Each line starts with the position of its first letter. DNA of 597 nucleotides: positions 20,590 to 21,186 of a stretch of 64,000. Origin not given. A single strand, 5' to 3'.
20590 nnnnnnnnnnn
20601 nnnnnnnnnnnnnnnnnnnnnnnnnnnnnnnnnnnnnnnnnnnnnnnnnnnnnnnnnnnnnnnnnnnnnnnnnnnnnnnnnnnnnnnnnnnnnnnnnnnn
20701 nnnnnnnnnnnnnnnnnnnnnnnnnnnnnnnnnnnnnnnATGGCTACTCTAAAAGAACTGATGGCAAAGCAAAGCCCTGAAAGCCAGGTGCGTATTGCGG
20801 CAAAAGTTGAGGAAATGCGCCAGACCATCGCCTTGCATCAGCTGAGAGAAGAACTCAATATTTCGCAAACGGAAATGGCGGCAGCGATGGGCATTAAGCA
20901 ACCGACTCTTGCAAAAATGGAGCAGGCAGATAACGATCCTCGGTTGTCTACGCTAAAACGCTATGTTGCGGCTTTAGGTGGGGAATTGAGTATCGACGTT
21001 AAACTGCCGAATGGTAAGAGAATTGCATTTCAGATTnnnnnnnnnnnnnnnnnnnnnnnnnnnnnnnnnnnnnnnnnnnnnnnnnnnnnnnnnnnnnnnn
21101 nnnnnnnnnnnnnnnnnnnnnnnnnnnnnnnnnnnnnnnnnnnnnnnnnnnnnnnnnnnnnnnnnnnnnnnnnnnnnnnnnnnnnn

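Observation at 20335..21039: HigB/HigA-like toxin-antitoxin pair inserted between flagellar genes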

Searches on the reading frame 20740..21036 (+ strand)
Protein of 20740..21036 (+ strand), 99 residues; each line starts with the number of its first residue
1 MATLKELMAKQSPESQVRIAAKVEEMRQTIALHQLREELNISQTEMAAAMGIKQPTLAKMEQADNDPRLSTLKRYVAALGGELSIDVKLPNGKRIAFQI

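Call 3: search_protein_families(proteins=[window:20740-21036:+], library=ncbifam, max_evalue=0.01)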
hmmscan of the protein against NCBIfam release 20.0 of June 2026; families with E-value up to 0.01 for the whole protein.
window:20740-21036:+ (99 aa): 10 families
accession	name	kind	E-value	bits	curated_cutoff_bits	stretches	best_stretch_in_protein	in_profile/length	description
NF041951.1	phage_RstR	subfamily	1.2e-08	35.1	80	1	29-86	4-59/108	RstR family transcriptional repressor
TIGR03070.1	couple_hipB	subfamily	8.6e-07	28.8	71.65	1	30-83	5-58/58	type II toxin-antitoxin system Y4mF family antitoxin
NF007271.0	PRK09726.1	equivalog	7.1e-06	25.9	79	1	31-80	16-65/88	type II toxin-antitoxin system antitoxin HipB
TIGR00270.2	TIGR00270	equivalog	0.00012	22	110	1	23-79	73-127/159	multiprotein bridging factor aMBF1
TIGR03830.1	CxxCG_CxxCG_HTH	subfamily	0.00018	21.3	61.8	1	11-69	49-107/127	type II TA system antitoxin MqsA family protein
NF041265.1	NadS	equivalog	0.00024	21.4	60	1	31-67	34-70/94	NadS family protein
NF047542.1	telomere_Tap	equivalog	0.00046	19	600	1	32-79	22-69/695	telomere-associated protein Tap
NF007408.0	PRK09943.1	equivalog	0.0024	17.4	211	1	30-84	10-64/185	HTH-type transcriptional regulator PuuR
TIGR02612.1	mob_myst_A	hypoth_equivalog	0.0044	16.9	122.6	1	32-81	30-81/150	mobile mystery protein A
NF003162.0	PRK04140.1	equivalog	0.0074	15.4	263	1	31-76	130-175/317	transcriptional regulator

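Call 8: profile_search(protein=window:20740-21036:+)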
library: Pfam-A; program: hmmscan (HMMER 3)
A. the first sequence (99 residues): domains with independent E <= 10: 14; with E <= 0.001: 4
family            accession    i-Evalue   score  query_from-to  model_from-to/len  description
HTH_3             PF01381.28      2e-12    47.4      32-83          1-52/55  Helix-turn-helix
HTH_31            PF13560.12    7.5e-08    33.0      32-80          6-55/64  Helix-turn-helix domain
HTH_37            PF13744.12    7.7e-06    26.1      14-88          8-80/80  Helix-turn-helix domain
HTH_26            PF13443.12    2.8e-05    24.7      32-80          2-51/63  Cro/C1-type HTH DNA-binding domain
Xre-like-HTH      PF20432.4      0.0013    19.4      30-70         13-51/63  Antitoxin Xre-like helix-turn-helix domain
HTH_25            PF13413.12     0.0016    18.7      32-65          2-35/62  Helix-turn-helix domain
MarR              PF01047.28     0.0081    16.5      26-60          3-37/59  MarR family
M_domain          PF12938.12      0.011    16.0       3-67        150-216/243  M domain of GW182
HTH_ParB          PF17762.8       0.016    15.8      27-59          7-39/102  ParB HTH domain
HTH_19            PF12844.13      0.024    15.0      31-79          3-51/64  Helix-turn-helix domain
dnstrm_HI1420     PF21716.3       0.026    14.8      43-85         46-88/90  Probable addiction module antidote protein
MqsA_antitoxin    PF15731.11       0.14    12.7      17-73         58-115/131  Antitoxin component of bacterial toxin-antitoxin system, MqsA
HTH_Crp_2         PF13545.12       0.15    12.5      35-59         17-41/70  Crp-like helix-turn-helix domain
ENT               PF03735.19        1.3     9.5      32-73         34-65/71  ENT domain
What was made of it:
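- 20740..21039 (+): Antitoxin gene (99 aa + stop); XRE/HTH_3 HigA-like repressor (WP_000212552.1). Pfam HTH_3 2e-12, residues 32-83 (call 8).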

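Call 16: search_solved_structures(query=window:20740-21036:+, max_evalue=0.1, show_alignments=2)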
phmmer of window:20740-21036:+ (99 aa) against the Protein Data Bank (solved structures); distinct sequences matched with E-value up to 0.1: 12.
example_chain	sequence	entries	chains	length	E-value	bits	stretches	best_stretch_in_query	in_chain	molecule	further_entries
6lty_A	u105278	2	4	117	2e-08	37.6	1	17-87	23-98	Putative antitoxin HigA3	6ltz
7ewc_A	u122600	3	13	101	2.8e-08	37.1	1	14-90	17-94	Putative antitoxin HigA2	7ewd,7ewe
6af3_B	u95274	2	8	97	5.1e-06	29.9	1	31-85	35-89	HigA antitoxin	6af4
3kxa_A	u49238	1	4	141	0.02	18.5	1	16-81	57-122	Putative uncharacterized protein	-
2ef8_A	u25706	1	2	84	0.037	17.6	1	32-73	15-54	Putative transcription factor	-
4yg4_A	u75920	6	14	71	0.038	17.6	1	31-79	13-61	Antitoxin HipB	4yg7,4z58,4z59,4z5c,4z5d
4yg1_A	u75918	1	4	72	0.042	17.5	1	31-79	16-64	Antitoxin HipB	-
8ezt_A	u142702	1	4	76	0.044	17.4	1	31-90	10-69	HipB(Lp)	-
2wiu_B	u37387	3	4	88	0.046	17.3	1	31-79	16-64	HTH-TYPE TRANSCRIPTIONAL REGULATOR HIPB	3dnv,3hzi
5k98_B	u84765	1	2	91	0.049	17.2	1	31-79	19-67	Antitoxin HipB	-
4z5h_A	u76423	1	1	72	0.054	17.1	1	31-79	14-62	Antitoxin HipB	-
8tac_A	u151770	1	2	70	0.078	16.6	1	31-80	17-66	DBP48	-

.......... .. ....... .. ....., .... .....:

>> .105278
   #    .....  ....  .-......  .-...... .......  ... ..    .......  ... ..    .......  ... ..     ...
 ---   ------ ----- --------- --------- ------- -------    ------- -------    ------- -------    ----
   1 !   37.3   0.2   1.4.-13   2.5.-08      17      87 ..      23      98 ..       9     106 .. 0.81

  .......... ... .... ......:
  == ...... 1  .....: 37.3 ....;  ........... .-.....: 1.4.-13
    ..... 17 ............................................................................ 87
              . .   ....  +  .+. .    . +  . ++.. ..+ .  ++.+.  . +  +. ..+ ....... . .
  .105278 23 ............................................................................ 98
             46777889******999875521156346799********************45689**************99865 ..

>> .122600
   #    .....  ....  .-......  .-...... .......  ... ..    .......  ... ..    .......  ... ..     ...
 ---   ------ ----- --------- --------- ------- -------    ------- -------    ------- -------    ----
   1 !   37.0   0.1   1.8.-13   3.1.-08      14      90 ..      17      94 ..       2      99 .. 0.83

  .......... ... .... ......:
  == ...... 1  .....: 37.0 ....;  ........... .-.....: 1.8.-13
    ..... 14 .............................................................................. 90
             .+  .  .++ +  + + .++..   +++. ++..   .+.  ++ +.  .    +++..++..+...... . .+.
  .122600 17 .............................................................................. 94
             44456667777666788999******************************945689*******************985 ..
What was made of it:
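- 20740..21039 (+): PDB: M. tuberculosis HigA3 6LTY 2e-8, HigA2 7EWC 2.8e-8, and a 'HigA antitoxin' 6AF3 5e-6 (call 16).
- The antitoxin matches M. tuberculosis HigA3 and HigA2 in the PDB (call 16). The antitoxin's closest PDB relatives are exactly their partners, HigA3 and HigA2 (call 16).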

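Call 44: search_protein_families(proteins=[window:20740-21036:+], library=phrogs, max_evalue=0.001)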
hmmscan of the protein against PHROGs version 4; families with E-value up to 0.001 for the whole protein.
window:20740-21036:+ (99 aa): 16 families
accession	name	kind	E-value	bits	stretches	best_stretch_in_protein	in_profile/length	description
phrog_2339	-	DNA, RNA and nucleotide metabolism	5.7e-19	68.9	1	2-99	3-98/98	HTH DNA binding protein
phrog_1373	-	transcription regulation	5.5e-12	47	1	19-87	56-123/166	transcriptional regulator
phrog_7241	-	transcription regulation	8.8e-09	36.5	1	13-80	45-114/122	transcriptional regulator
phrog_3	-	transcription regulation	1.8e-07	32.3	1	22-84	83-143/430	transcriptional repressor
phrog_11553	-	unknown function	2e-07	31.6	1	31-89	39-96/278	-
phrog_4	-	transcription regulation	2.8e-07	30.9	1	3-80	105-185/400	transcriptional repressor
phrog_8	-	transcription regulation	1.2e-06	29.3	1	31-79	80-128/346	transcriptional regulator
phrog_2104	-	unknown function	2.8e-06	28.5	1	1-69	10-81/103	-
phrog_2328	-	transcription regulation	3.8e-06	27.7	1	32-80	20-68/128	transcriptional repressor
phrog_2967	-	transcription regulation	1.3e-05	25.9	1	31-79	14-62/225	transcriptional regulator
phrog_29047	-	unknown function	9.9e-05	23.3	1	32-87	96-151/159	-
phrog_2439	-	transcription regulation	0.00014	21.8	1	31-80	11-60/367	transcriptional regulator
phrog_5823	-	transcription regulation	0.00027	21.2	1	32-83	11-63/404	transcriptional regulator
phrog_4268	-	transcription regulation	0.00058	21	1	31-86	39-92/96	transcriptional repressor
phrog_38027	-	transcription regulation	0.00058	20.9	1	32-80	73-121/143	transcriptional repressor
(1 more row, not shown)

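Call 45: search_protein_families(proteins=[window:20740-21036:+], library=padloc, max_evalue=0.01)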
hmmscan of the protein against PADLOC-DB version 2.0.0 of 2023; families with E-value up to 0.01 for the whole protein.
window:20740-21036:+ (99 aa): 7 families
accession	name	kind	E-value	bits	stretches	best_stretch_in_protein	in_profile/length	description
PDLC02926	HTH_VI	-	8.8e-10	36.7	1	31-82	5-56/92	-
PDLC03951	RmrA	-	0.0002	18.5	1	28-80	9-61/400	-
PDLC03952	RmrA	-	0.00092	16.1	1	31-80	26-75/395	-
PDLC03669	Control_protein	-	0.0015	16.8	1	23-79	6-61/96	control protein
PDLC03665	Control_protein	-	0.0016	16.6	1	31-83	12-65/77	control protein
PDLC03949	RmrA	-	0.004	14.1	1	34-80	9-55/363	-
PDLC03954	RmrA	-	0.0065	13.4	1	31-79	14-62/380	-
